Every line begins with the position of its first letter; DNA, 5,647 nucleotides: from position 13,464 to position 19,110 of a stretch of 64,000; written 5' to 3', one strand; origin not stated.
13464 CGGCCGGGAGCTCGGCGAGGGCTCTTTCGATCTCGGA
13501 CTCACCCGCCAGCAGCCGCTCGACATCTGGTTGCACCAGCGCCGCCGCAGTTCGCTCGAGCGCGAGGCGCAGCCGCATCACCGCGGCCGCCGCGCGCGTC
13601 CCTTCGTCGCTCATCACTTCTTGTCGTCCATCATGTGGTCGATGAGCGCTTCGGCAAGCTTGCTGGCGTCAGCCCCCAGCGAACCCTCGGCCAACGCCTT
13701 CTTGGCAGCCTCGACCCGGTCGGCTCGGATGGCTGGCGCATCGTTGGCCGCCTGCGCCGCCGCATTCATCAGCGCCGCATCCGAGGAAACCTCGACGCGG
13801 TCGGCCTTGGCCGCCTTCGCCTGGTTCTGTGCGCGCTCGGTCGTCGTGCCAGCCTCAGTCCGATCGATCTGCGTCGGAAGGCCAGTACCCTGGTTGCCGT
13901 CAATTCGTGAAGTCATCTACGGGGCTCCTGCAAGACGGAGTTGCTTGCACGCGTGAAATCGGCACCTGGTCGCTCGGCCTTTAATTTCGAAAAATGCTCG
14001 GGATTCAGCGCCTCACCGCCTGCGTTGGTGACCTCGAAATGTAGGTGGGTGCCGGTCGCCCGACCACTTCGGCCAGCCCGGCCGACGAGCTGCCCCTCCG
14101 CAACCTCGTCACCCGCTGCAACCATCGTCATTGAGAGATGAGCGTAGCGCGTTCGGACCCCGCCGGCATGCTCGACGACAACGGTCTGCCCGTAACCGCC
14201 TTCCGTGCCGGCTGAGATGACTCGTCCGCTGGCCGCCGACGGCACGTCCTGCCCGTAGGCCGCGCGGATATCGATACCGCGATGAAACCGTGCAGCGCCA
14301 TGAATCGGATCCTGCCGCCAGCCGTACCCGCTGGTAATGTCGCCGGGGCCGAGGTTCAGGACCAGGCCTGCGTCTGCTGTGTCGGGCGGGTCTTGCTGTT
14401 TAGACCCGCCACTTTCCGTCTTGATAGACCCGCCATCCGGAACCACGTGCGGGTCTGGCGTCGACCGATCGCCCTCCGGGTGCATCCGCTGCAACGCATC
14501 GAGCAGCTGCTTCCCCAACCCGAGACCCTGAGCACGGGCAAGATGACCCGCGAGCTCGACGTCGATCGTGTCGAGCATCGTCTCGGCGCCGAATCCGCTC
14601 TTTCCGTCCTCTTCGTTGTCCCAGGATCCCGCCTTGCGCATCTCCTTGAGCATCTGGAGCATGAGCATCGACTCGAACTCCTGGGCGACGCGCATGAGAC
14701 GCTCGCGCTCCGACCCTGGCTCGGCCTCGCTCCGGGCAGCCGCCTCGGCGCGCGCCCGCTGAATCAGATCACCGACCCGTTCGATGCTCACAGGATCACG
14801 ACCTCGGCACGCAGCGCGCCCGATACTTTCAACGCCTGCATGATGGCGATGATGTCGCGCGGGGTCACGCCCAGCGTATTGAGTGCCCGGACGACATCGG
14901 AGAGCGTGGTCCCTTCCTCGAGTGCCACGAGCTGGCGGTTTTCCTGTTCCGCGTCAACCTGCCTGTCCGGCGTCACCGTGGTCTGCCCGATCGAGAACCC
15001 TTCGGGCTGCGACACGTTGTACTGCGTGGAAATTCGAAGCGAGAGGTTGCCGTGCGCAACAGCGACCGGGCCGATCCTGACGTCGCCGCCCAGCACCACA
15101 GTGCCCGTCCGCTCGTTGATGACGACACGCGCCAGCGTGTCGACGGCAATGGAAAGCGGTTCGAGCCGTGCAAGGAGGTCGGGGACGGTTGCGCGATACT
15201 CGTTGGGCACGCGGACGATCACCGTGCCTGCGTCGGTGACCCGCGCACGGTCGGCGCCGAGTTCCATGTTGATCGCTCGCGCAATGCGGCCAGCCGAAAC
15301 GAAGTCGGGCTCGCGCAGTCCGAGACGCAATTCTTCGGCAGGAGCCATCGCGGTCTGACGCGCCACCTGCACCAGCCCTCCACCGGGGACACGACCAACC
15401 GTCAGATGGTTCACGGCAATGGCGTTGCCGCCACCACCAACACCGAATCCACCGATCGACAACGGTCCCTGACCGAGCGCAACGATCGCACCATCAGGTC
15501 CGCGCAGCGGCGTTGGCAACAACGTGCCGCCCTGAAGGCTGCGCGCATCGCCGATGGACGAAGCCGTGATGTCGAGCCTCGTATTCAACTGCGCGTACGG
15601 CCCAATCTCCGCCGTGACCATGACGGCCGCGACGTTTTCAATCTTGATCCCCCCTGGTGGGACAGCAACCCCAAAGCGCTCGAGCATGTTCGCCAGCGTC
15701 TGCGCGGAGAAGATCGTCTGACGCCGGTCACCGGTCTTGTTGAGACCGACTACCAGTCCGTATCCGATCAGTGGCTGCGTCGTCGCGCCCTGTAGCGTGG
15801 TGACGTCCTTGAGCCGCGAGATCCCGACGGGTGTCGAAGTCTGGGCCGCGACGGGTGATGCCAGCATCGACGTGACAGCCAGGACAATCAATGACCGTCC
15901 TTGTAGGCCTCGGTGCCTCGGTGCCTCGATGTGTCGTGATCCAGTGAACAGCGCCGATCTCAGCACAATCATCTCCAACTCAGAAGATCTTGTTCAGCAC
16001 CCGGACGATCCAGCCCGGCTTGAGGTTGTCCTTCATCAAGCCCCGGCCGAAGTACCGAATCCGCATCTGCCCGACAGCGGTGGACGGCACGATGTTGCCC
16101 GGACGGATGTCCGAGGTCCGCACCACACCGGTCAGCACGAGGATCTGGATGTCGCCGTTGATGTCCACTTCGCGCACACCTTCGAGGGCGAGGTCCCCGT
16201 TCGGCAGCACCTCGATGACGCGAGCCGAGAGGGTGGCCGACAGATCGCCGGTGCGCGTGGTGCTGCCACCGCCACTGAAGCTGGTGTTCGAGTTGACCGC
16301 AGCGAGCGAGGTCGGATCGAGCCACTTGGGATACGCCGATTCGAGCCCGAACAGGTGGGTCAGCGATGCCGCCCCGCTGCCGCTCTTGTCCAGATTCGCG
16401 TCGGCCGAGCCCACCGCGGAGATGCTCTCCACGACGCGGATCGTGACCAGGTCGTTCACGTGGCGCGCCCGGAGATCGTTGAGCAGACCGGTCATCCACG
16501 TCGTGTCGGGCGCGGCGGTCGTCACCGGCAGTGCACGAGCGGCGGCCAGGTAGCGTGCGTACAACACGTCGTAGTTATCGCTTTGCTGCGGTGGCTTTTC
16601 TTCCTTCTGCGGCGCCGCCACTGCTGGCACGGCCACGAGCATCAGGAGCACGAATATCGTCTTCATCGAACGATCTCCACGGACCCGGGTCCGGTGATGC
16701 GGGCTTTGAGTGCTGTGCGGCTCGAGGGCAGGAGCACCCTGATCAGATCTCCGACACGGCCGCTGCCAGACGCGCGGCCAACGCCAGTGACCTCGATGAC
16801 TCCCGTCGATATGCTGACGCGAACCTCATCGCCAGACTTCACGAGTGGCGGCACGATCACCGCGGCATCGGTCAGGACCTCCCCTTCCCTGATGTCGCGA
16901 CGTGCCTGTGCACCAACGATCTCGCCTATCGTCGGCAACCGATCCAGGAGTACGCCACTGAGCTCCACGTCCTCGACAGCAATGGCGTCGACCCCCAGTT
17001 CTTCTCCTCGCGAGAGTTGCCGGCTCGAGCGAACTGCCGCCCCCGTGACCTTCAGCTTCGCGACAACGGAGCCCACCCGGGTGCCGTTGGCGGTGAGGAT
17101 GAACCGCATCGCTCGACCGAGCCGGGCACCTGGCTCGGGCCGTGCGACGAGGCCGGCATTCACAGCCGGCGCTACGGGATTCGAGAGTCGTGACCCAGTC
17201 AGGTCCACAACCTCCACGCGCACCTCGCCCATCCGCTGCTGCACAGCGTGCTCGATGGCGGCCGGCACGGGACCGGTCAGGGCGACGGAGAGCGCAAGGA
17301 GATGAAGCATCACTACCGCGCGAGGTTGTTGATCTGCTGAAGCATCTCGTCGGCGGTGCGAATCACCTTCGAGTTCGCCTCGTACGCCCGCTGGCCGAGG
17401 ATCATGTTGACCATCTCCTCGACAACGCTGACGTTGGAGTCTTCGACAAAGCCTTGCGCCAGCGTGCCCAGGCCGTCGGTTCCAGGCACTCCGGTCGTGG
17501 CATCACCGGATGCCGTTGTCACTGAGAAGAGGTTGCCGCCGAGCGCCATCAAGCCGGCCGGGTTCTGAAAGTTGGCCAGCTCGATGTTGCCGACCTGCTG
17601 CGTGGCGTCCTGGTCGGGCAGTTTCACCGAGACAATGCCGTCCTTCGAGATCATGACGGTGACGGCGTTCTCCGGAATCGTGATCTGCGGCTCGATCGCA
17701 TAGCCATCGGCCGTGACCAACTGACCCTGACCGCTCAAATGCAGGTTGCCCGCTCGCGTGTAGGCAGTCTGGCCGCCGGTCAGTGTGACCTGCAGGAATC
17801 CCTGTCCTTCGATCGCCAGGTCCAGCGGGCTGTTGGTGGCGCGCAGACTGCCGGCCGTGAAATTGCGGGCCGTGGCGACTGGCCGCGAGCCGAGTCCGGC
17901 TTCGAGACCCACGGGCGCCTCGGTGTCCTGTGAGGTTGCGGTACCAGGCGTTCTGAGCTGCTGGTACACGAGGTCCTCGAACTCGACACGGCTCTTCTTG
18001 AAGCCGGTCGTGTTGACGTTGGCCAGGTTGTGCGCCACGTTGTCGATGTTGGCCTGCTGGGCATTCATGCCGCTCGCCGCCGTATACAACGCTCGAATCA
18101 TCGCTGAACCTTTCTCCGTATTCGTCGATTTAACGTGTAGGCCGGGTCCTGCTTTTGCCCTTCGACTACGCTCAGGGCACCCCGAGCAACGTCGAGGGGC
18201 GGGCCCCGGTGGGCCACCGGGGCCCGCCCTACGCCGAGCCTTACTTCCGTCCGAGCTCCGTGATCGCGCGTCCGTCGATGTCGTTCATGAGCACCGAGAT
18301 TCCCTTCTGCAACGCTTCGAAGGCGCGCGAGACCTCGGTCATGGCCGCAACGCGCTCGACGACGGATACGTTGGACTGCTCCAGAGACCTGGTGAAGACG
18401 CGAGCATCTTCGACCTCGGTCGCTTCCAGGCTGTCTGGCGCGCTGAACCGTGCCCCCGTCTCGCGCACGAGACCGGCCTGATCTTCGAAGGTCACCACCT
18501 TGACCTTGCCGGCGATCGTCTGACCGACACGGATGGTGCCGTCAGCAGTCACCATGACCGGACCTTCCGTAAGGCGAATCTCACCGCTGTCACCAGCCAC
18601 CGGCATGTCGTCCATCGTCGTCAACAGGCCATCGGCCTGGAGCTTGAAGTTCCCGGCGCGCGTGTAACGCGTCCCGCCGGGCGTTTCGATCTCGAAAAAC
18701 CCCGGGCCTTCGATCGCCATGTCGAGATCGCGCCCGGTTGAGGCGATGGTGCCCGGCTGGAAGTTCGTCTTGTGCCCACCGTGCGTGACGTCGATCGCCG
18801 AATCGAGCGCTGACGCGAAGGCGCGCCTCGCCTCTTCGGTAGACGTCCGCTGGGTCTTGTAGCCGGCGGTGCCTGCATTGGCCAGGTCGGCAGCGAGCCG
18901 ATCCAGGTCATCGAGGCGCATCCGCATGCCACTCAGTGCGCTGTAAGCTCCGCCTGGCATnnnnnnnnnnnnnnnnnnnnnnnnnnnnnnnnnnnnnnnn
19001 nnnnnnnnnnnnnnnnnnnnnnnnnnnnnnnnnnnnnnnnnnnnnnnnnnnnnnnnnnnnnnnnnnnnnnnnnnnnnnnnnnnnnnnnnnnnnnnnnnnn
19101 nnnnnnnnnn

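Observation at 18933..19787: Stand-alone MshEN-like (putative c-di-GMP-binding) protein translationally embedded in the flagellar operon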

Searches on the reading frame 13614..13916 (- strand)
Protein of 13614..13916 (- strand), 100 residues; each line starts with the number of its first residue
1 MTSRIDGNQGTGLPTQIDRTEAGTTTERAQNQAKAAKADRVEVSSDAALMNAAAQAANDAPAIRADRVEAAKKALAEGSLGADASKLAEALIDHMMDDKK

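Call 38: search_protein_families(library=pfam, proteins=[window:13614-13916:-], max_evalue=0.001)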
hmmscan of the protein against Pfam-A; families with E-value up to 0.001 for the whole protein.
window:13614-13916:- (100 aa): 1 family
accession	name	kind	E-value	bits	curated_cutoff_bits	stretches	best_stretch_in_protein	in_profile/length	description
PF04316.19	FlgM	-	1.8e-12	47.7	25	1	39-93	1-55/55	Anti-sigma-28 factor, FlgM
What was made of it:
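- Tried and rejected: A bona fide FlgM lies at 13614..13916 (call 38).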

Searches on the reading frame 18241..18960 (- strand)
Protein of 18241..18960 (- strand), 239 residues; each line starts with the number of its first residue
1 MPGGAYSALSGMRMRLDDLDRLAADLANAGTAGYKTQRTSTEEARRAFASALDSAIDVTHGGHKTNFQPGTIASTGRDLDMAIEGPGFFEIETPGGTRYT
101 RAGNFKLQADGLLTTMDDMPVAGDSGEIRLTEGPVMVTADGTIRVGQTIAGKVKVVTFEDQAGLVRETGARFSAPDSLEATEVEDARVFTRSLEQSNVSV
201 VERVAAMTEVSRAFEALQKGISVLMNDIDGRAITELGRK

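Call 21: search_protein_families(library=pfam, proteins=[window:18241-18960:-], max_evalue=0.1)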
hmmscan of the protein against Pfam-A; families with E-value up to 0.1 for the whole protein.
window:18241-18960:- (239 aa): 2 families
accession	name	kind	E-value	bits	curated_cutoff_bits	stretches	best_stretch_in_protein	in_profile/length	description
PF22692.1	LlgE_F_G_D1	-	1e-12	48.4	27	1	82-144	1-63/64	Flagellar hook protein FlgE/F/G D1 domain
PF06429.18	Flg_bbr_C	-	3.3e-07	30.2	23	1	192-222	4-34/46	Flagellar basal body rod FlgEFG protein C-terminal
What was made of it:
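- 18241..18960 (-): Downstream flgF (proximal rod), overlapping the ZnF-MshEN gene by 28 nt. Pfam LlgE_F_G_D1 and Flg_bbr_C (call 21).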
